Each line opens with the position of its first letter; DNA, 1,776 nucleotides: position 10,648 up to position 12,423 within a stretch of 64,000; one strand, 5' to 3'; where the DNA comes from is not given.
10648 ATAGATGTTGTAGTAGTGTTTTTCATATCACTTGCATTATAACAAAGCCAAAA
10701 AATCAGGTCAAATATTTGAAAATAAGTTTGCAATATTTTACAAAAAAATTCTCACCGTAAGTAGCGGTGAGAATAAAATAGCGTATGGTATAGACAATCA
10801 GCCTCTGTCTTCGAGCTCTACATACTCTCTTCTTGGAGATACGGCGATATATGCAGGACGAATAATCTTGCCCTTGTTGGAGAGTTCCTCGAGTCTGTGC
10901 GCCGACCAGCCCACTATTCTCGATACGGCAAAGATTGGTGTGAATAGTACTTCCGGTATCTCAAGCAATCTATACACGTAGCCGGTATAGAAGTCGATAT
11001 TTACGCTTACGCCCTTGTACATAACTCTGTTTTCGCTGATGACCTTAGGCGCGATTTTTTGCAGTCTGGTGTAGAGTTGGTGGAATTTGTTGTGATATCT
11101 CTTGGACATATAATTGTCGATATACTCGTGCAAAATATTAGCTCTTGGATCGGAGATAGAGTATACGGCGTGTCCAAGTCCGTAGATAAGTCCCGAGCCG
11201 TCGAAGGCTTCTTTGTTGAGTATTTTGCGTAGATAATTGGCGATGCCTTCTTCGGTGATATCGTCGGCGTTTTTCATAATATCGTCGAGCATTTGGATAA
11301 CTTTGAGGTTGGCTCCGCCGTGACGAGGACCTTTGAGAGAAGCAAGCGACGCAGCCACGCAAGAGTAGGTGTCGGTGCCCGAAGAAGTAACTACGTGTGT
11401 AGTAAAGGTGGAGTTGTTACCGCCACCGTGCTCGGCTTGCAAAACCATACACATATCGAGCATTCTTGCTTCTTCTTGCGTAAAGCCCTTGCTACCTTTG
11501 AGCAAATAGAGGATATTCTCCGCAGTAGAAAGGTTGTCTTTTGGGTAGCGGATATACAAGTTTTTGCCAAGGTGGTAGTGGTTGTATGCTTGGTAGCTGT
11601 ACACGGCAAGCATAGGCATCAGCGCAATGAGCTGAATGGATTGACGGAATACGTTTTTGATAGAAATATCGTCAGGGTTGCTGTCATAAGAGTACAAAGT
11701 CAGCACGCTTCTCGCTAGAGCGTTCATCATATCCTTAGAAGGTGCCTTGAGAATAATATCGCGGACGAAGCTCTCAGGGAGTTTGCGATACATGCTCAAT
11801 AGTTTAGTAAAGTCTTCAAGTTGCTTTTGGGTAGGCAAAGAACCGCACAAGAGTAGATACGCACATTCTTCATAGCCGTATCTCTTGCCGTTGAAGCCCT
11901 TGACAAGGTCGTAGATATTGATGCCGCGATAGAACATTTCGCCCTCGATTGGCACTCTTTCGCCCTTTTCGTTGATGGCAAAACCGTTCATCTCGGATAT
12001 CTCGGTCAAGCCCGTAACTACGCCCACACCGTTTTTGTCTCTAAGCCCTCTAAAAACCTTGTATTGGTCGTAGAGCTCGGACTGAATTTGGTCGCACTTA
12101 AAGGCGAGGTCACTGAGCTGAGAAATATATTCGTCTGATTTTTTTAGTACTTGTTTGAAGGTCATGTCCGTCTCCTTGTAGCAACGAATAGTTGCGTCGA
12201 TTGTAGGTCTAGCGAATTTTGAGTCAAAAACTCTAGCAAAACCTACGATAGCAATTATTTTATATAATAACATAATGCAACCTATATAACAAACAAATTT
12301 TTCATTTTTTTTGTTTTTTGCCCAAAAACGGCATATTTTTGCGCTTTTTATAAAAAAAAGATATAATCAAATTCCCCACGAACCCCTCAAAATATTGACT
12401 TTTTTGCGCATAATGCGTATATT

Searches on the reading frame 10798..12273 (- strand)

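Call 80: search_protein_families(library=pfam, proteins=[window:10798-12273:-], max_evalue=0.00001)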
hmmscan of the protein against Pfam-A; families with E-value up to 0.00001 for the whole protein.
window:10798-12273:- (491 aa): 1 family
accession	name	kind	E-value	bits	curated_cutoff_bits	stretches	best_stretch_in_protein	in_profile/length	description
PF00285.26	Citrate_synt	-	2.1e-113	379.4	27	1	84-474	4-357/357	Citrate synthase, C-terminal domain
